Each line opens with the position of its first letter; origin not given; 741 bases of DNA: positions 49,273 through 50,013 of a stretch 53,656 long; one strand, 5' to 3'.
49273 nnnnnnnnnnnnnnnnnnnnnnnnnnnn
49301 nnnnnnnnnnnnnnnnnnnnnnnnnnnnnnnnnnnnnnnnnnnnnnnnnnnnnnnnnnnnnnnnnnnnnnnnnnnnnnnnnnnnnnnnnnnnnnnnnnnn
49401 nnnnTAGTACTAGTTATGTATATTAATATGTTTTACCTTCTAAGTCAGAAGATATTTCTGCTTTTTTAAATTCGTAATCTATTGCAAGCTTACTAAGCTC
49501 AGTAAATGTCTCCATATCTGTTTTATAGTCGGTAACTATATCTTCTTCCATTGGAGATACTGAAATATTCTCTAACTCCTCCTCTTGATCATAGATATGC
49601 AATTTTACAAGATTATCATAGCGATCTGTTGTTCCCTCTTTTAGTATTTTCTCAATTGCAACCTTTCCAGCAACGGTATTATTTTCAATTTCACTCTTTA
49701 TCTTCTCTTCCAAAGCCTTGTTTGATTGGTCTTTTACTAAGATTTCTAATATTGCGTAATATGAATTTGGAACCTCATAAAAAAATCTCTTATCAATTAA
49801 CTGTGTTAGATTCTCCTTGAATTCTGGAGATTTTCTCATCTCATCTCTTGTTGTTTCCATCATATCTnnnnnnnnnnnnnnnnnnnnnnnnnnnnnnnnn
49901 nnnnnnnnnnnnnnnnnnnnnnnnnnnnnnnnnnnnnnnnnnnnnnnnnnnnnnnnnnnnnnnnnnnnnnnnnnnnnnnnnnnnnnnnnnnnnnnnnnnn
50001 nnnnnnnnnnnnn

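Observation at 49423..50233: Two small, strongly acidic orphan proteins wedged between gyrB and gyrA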

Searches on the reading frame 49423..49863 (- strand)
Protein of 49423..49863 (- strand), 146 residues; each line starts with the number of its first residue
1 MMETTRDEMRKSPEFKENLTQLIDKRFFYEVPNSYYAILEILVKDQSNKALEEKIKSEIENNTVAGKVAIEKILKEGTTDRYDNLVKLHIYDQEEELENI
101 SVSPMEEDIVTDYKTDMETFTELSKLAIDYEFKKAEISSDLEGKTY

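Call 3: search_protein_families(library=pfam, proteins=[window:49423-49863:-], max_evalue=1)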
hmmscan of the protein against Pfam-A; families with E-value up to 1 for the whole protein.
window:49423-49863:- (146 aa): 1 family
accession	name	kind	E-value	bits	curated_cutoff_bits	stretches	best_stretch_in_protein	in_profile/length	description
PF08359.16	TetR_C_4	-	0.062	13.9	21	1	2-78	9-81/133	YsiA-like protein, C-terminal region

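Call 4: search_protein_families(library=ncbifam, proteins=[window:49423-49863:-], max_evalue=10)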
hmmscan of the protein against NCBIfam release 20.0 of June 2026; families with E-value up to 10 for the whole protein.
window:49423-49863:- (146 aa): 2 families
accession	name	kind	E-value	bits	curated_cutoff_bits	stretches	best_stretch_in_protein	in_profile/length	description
NF053878.1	FATransRegFadRBac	equivalog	0.0044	16.8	200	1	2-81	63-138/190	fatty acid metabolism transcriptional regulator FadR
NF007037.0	PRK09496.2-4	equivalog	0.021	13.6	445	1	40-95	25-77/454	Trk system potassium transporter TrkA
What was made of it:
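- On YacG: No Pfam or NCBIfam hit (calls 3, 4).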

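Call 7: find_homologous_proteins(query=window:49423-49863:-, max_evalue=0.01)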
Query window:49423-49863:- (146 aa): 5 proteins with E <= 0.01 among 86 candidates.
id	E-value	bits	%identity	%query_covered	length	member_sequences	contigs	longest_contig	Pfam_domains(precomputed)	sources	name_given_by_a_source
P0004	1.1e-84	299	100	100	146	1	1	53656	-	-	-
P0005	1.5e-80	286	96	99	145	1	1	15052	-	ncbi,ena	-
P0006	7.5e-69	248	81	100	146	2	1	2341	-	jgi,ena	-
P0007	1.2e-63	231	75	100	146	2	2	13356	-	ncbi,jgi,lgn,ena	-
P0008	1.5e-60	221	75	100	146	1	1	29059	-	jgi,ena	jgi:hypothetical protein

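Call 11: find_encoding_contigs(protein=P0007, flank=6000, max_places=4)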
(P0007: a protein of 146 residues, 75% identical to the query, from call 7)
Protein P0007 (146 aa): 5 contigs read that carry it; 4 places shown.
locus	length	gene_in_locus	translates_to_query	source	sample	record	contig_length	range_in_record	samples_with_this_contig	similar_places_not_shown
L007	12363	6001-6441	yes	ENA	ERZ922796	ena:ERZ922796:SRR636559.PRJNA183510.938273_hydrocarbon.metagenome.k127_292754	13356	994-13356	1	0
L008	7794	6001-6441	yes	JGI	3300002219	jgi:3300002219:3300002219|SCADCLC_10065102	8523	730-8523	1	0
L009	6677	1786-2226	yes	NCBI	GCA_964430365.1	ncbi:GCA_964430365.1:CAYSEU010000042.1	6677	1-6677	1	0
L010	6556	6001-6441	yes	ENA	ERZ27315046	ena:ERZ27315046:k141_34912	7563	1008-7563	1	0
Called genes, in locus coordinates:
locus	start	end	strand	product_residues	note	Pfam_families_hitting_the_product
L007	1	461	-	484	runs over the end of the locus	?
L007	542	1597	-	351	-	PF02388:FemAB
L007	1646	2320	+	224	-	PF13177:DNA_pol3_delta2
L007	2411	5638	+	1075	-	PF02518:HATPase_c, PF00204:DNA_gyraseB, PF14890:Intein_splicing, PF01751:Toprim, PF00986:DNA_gyraseB_C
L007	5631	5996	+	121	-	-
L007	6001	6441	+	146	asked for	-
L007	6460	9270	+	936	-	PF00521:DNA_topoisoIV, PF03989:DNA_gyraseA_C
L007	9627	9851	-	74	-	-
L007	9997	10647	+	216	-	PF04203:Sortase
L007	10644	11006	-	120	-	-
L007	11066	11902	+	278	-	PF02557:VanY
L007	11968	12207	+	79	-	-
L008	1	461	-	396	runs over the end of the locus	?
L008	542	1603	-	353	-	PF02388:FemAB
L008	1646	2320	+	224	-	PF13177:DNA_pol3_delta2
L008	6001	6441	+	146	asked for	-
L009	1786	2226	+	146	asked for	-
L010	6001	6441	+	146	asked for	-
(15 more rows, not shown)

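Call 21: find_homologous_proteins(query=A3, max_evalue=0.1)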
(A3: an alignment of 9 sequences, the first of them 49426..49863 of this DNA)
Query A3 (9 sequences) (146 aa, profile of the alignment): 17 proteins with E <= 0.1 among 1585 candidates.
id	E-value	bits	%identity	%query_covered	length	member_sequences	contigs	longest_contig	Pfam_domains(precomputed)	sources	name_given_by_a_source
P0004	1.0e-57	212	100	100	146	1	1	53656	-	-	-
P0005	9.3e-57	209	96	99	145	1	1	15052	-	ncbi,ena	-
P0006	1.1e-55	205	81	100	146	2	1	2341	-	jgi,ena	-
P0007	4.3e-55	203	75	100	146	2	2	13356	-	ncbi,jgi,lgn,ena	-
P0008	5.7e-54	200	75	100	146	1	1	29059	-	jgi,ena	jgi:hypothetical protein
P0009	4.5e-41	158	28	87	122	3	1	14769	-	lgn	-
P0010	6.8e-40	154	30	84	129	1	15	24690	-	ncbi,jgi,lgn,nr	ncbi:MAG: hypothetical protein RBT33_02430 [Candidatus Dojkabacteria bacterium]|jgi:hypothetical pro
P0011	8.1e-38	147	26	86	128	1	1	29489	-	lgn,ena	-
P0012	8.9e-38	147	26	86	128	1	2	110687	-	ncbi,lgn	-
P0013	9.3e-38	147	26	86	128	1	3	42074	-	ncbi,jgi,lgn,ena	jgi:hypothetical protein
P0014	6.1e-37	145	25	84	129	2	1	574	-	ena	-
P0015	8.3e-37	144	29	86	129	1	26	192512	-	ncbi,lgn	-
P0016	4.9e-35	138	27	86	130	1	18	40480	-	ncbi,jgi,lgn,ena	ncbi:MAG: hypothetical protein WC981_02080 [Candidatus Dojkabacteria bacterium]|jgi:hypothetical pro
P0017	3.0e-32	129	30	83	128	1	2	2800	-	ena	-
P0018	1.7e-31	127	27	86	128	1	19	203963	-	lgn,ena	-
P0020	2.5e-25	107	25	49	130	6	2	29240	-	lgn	-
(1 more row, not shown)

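Call 23: find_encoding_contigs(protein=P0020, flank=5000, max_places=2)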
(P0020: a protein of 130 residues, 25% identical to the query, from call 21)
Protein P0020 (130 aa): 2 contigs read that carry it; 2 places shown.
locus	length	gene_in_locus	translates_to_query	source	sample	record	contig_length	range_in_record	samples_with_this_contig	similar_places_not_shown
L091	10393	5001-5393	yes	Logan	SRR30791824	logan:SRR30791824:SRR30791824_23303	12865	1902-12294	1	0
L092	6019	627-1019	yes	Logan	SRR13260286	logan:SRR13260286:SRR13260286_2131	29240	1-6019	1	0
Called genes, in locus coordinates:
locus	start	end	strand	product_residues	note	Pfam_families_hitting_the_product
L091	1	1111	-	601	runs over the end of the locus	PF05157:MshEN, PF00437:T2SSE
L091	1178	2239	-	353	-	PF02388:FemAB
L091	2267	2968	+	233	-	PF13177:DNA_pol3_delta2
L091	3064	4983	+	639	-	PF02518:HATPase_c, PF00204:DNA_gyraseB, PF01751:Toprim, PF00986:DNA_gyraseB_C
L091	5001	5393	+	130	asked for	-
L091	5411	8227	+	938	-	PF00521:DNA_topoisoIV, PF03989:DNA_gyraseA_C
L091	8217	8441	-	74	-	-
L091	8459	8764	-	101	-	-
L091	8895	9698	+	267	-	PF02557:VanY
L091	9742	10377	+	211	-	PF04203:Sortase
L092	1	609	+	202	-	?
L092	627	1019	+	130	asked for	-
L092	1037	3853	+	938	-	PF00521:DNA_topoisoIV, PF03989:DNA_gyraseA_C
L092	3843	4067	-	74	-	-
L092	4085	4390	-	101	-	-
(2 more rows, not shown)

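Call 24: find_encoding_contigs(protein=P0018, flank=5000, max_places=2)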
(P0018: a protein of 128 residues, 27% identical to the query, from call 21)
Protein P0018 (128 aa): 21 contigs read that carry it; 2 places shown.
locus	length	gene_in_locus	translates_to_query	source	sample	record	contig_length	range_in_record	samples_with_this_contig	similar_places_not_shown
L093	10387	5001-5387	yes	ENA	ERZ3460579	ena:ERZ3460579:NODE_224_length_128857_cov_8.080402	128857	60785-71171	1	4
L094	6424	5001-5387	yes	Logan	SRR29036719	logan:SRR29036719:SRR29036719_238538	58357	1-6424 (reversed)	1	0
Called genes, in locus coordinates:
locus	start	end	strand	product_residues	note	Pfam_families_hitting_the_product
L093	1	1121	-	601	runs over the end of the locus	PF05157:MshEN, PF00437:T2SSE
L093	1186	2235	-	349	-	PF02388:FemAB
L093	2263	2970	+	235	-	PF13177:DNA_pol3_delta2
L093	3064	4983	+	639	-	PF02518:HATPase_c, PF00204:DNA_gyraseB, PF01751:Toprim, PF00986:DNA_gyraseB_C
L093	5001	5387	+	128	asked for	-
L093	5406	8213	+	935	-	PF00521:DNA_topoisoIV, PF03989:DNA_gyraseA_C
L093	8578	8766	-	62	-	-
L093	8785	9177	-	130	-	-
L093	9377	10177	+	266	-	PF02557:VanY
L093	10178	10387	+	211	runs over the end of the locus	PF04203:Sortase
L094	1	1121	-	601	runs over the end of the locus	PF05157:MshEN, PF00437:T2SSE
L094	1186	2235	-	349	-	PF02388:FemAB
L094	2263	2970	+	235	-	PF13177:DNA_pol3_delta2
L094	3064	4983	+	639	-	PF02518:HATPase_c, PF00204:DNA_gyraseB, PF01751:Toprim, PF00986:DNA_gyraseB_C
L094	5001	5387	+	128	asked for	-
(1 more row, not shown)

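Call 25: find_encoding_contigs(protein=P0015, flank=5000, max_places=2)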
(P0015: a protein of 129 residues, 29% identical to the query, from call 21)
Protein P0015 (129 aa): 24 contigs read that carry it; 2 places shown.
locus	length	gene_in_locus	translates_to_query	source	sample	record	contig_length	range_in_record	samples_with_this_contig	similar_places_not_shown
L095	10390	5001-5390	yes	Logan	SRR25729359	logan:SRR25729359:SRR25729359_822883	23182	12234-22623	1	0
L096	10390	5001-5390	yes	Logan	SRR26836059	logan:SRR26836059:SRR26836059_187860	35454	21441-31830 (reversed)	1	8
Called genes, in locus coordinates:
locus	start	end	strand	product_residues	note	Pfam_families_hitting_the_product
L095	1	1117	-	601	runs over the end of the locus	PF05157:MshEN, PF00437:T2SSE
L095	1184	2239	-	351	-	PF02388:FemAB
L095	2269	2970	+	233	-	PF13177:DNA_pol3_delta2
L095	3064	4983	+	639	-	PF02518:HATPase_c, PF00204:DNA_gyraseB, PF01751:Toprim, PF00986:DNA_gyraseB_C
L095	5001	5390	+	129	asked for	-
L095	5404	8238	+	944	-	PF00521:DNA_topoisoIV, PF03989:DNA_gyraseA_C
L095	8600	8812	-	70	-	-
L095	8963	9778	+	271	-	PF02557:VanY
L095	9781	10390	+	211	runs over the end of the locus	PF04203:Sortase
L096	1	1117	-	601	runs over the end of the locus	PF05157:MshEN, PF00437:T2SSE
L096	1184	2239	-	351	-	PF02388:FemAB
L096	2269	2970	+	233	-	PF13177:DNA_pol3_delta2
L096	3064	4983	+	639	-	PF02518:HATPase_c, PF00204:DNA_gyraseB, PF01751:Toprim, PF00986:DNA_gyraseB_C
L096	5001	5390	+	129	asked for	-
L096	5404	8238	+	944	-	PF00521:DNA_topoisoIV, PF03989:DNA_gyraseA_C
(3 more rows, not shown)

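Call 31: search_solved_structures(query=A4, max_evalue=10)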
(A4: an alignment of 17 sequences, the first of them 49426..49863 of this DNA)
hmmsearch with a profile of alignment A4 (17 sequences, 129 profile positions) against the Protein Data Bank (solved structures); distinct sequences matched with E-value up to 10: 15.
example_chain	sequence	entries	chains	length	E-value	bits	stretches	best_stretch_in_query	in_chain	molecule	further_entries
1upk_A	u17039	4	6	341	0.017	18.3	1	1-70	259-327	MO25 PROTEIN | CALCIUM-BINDING PROTEIN 39 | Protein Mo25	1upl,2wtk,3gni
4kzg_A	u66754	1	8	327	0.02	18.1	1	1-54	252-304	Zgc:86716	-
8vsu_A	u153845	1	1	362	0.021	18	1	1-71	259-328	Calcium-binding protein 39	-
4fza_A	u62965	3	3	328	0.025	17.8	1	1-56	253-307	Calcium-binding protein 39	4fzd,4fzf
4nzw_A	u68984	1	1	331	0.025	17.7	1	1-56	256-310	Calcium-binding protein 39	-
4o27_A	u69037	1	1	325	0.025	17.7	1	1-55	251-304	Calcium-binding protein 39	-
4zlr_A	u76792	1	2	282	0.14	15.4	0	55-85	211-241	Brain tumor protein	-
1q7f_A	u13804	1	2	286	0.14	15.3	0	55-85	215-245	brain tumor CG10719-PA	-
5ex7_A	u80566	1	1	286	0.15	15.3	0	55-85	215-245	Brain tumor protein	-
5ilg_A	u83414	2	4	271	0.17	15.1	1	12-60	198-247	Photoreceptor dehydrogenase, isoform C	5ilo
4wt0_B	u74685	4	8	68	0.22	14.7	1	23-74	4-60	Response regulator receiver domain protein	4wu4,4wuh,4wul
4wsz_A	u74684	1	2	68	0.37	14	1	23-61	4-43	Response regulator receiver domain protein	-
5dil_A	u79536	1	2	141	0.92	12.7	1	34-73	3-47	Non-structural protein 1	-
7z5u_A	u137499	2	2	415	2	11.6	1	28-96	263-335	Collagenase ColG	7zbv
4are_A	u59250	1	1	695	2.6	11.3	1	28-96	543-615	COLLAGENASE G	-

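Call 34: predict_structure(alignment_id=A4)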
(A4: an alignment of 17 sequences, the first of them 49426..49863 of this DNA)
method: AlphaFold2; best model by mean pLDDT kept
length: 146 residues; sequences in the alignment: 17
mean_pLDDT: 87.1   pTM: 0.80
mean pLDDT of the five models: 87.1, 86.5, 85.9, 85.8, 83.3
residues with pLDDT >= 90: 88; 70-90: 41; 50-70: 16; < 50: 1
segments of 3 or more residues with pLDDT < 50: none
pLDDT, mean of each block of 10 residues (from residue 1): 71 88 93 94 94 89 75 88 92 89 78 92 96 92 69
secondary structure, 60 per line:
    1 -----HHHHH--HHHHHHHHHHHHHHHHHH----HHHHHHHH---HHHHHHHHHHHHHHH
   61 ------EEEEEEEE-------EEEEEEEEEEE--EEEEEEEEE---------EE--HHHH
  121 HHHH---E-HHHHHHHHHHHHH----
elements in order: H6-10 H13-30 H35-42 H46-60 E67-74 E82-92 E95-103 H117-124 H130-142
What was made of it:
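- Closest known: MfpA / Qnr pentapeptide-repeat DNA mimics. Different: The predicted X fold is alpha/beta, not a beta-helix (call 34).
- A genuine fold: AF2 model with pLDDT 87 and pTM 0.80 (call 34). The fold prediction is confident (call 34).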

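Call 37: search_protein_representatives(alignment_id=A4)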
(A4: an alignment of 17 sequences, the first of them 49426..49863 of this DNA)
Query: 17 sequences, 129 profile positions. Proteins with E-value up to 0.001 (for the whole library): 58; up to 1e-10: 32; up to 1e-30: 7. The best 58 are listed.
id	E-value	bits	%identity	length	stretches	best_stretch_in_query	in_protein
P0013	5.3e-49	181.7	-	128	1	1-128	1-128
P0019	2.8e-48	179.3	-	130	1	1-129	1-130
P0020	5.6e-46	171.9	-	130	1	1-128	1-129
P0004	1.5e-43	164.1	-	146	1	1-129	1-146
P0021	1.1e-38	148.3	-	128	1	1-128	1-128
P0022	1.1e-32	128.9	-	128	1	1-127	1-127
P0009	2.6e-32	127.7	-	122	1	14-128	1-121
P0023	1.3e-29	119.0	-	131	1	1-120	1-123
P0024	4.4e-27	110.8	-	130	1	1-128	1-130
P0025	8.4e-27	109.9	-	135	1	1-128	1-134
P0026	1.0e-25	106.3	-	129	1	2-128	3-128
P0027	4.8e-25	104.2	-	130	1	1-126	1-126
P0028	9.7e-25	103.2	-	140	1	4-125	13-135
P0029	8.7e-24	100.1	-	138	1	13-127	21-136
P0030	1.1e-22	96.6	-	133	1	5-127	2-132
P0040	1.3e-14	70.4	-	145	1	1-127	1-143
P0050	8.6e-09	51.7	-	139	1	8-127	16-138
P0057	1.9e-06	44.1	-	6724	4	2-40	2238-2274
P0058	6.2e-06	42.4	-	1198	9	46-101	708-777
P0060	9.4e-06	41.8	-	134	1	14-127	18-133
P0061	1.6e-05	41.1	-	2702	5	59-100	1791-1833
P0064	8.2e-05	38.8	-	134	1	22-116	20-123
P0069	2.1e-04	37.4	-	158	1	5-126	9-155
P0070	2.7e-04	37.1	-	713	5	80-128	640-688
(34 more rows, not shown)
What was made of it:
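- On Family X (new, defined here: Dojkabacteria gyrB-gyrA interposed acidic protein): ORF146 (P0004) scores E 1.5e-43 over profile positions 1-129 (call 37).
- Family size: the exhaustive profile search gives 58 hits, about 54 of them standalone small proteins (call 37). The family has 58 profile hits (call 37).
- Tried and rejected: They are very long (6724 and 2702 aa) and give several short, weak matched stretches (call 37). Rejected (calls 3, 37).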

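Call 38: find_encoding_contigs(protein=P0040, flank=5000, max_places=2)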
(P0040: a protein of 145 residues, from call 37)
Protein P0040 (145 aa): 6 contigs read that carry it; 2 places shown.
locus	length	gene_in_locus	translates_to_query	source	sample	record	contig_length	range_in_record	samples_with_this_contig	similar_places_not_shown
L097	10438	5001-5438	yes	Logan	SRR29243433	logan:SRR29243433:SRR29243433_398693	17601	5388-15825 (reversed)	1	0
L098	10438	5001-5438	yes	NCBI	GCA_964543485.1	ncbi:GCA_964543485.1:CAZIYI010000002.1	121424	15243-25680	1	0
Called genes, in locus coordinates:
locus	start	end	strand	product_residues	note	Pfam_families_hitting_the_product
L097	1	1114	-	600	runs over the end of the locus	PF05157:MshEN, PF00437:T2SSE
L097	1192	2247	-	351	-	PF02388:FemAB, PF13480:Acetyltransf_6 (weak), PF02388:FemAB (weak)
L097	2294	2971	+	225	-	PF13177:DNA_pol3_delta2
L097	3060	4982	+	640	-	PF02518:HATPase_c, PF00204:DNA_gyraseB, PF01751:Toprim, PF00986:DNA_gyraseB_C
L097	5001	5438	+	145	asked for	-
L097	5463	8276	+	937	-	PF00521:DNA_topoisoIV, PF03989:DNA_gyraseA_C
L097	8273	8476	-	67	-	-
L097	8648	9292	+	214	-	-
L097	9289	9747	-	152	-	-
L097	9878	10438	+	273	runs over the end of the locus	PF02557:VanY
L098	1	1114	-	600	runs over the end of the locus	PF05157:MshEN, PF00437:T2SSE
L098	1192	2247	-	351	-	PF02388:FemAB, PF13480:Acetyltransf_6 (weak), PF02388:FemAB (weak)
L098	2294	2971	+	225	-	PF13177:DNA_pol3_delta2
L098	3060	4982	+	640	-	PF02518:HATPase_c, PF00204:DNA_gyraseB, PF01751:Toprim, PF00986:DNA_gyraseB_C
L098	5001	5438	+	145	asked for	-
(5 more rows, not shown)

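Call 40: fold_search(model_id=the predicted structure, library=pdb)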
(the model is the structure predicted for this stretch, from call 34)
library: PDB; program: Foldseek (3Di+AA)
matches with E <= 10: 475; with E <= 0.001: 0
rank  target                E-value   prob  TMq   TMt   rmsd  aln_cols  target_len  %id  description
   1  7e8r                  5.1e-02  0.69  0.29  0.15  11.2       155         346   10  EcoT38I restriction endonuclease (released 2022-03-02)
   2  6l19_B                3.5e-01  0.21  0.23  0.22  11.5       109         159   15  The crystal structure of competence or damage-inducible protein from Enterobacter asburiae (released 2019-10-16)
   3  5aox_E                3.7e-01  0.25  0.25  0.38  11.9       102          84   12  Human Alu RNA retrotransposition complex in the ribosome-stalling conformation (released 2015-11-11)
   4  5v01_B                3.9e-01  0.28  0.24  0.22  11.8        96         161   11  Crystal structure of the competence damage-inducible protein A (ComA) from Klebsiella pneumoniae subsp. pneumoniae MGH (released 2017-03-15)
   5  5vu3_B                4.5e-01  0.21  0.23  0.20  11.8       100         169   12  Crystal structure of the competence-damaged protein (CinA) superfamily protein ECL_02051 from Enterobacter cloacae (released 2017-06-14)
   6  4yl5                  4.7e-01  0.10  0.17  0.12  13.7       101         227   11  Structure of a putative phosphomethylpyrimidine kinase from Acinetobacter baumannii (released 2015-04-01)
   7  5kol_A                5.3e-01  0.13  0.22  0.20  12.1       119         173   17  Crystal structure of the competence-damaged protein (CinA) superfamily protein ECK1530/EC0983 from Escherichia coli (released 2016-07-27)
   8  5vu3_C                6.0e-01  0.14  0.23  0.21  11.7       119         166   13  Crystal structure of the competence-damaged protein (CinA) superfamily protein ECL_02051 from Enterobacter cloacae (released 2017-06-14)
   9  4ywr                  6.0e-01  0.11  0.16  0.11  14.8        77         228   12  Structure of a putative phosphomethylpyrimidine kinase from Acinetobacter baumannii in non-covalent complex with pyridox (released 2016-03-02)
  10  5aox_B                6.4e-01  0.16  0.24  0.36  10.8       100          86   14  Human Alu RNA retrotransposition complex in the ribosome-stalling conformation (released 2015-11-11)
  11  5vu3_A                7.2e-01  0.16  0.23  0.20  11.8       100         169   12  Crystal structure of the competence-damaged protein (CinA) superfamily protein ECL_02051 from Enterobacter cloacae (released 2017-06-14)
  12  8wi7_w                7.2e-01  0.16  0.23  0.15  11.0       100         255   10  Cryo- EM structure of Mycobacterium smegmatis 70S ribosome, bS1 and RafH. (released 2024-02-28)
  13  5vu3_D                7.2e-01  0.13  0.23  0.20  11.8       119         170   13  Crystal structure of the competence-damaged protein (CinA) superfamily protein ECL_02051 from Enterobacter cloacae (released 2017-06-14)
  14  5mmj_y                7.2e-01  0.08  0.22  0.25  13.5       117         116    8  Structure of the small subunit of the chloroplast ribosome (released 2017-01-11)
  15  7o0h_B                7.2e-01  0.06  0.19  0.07  14.4       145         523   10  Structure of the foamy viral protease-reverse transcriptase dRH in complex with ds DNA. (released 2021-06-30)
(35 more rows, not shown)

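Call 41: find_encoding_contigs(protein=P0060, flank=5000, max_places=3)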
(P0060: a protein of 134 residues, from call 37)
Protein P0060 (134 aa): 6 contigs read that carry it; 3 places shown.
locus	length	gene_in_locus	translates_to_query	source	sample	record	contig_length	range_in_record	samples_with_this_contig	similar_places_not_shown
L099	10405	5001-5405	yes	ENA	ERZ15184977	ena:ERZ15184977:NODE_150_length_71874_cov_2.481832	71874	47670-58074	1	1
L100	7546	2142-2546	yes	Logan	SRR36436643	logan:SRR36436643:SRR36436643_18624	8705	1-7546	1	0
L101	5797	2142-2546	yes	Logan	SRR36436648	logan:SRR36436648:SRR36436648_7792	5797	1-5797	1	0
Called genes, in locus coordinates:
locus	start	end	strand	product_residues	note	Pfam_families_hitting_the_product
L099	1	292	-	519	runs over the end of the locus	PF00437:T2SSE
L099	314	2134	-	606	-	PF05157:MshEN, PF00437:T2SSE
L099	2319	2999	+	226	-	PF13177:DNA_pol3_delta2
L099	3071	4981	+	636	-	PF02518:HATPase_c, PF00204:DNA_gyraseB, PF01751:Toprim, PF00986:DNA_gyraseB_C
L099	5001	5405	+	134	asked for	-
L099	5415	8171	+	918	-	PF00521:DNA_topoisoIV, PF03989:DNA_gyraseA_C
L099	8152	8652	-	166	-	-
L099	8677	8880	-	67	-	-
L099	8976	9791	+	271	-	PF02557:VanY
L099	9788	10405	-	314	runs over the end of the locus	-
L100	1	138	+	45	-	?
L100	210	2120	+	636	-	PF02518:HATPase_c, PF00204:DNA_gyraseB, PF01751:Toprim, PF00986:DNA_gyraseB_C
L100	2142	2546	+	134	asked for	-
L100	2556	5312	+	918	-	PF00521:DNA_topoisoIV, PF03989:DNA_gyraseA_C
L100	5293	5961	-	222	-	PF27881:CRWN_N (weak), PF10805:DUF2730 (faint), PF12795:MscS_porin (faint), PF23991:DUF7310 (faint)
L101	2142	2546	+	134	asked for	-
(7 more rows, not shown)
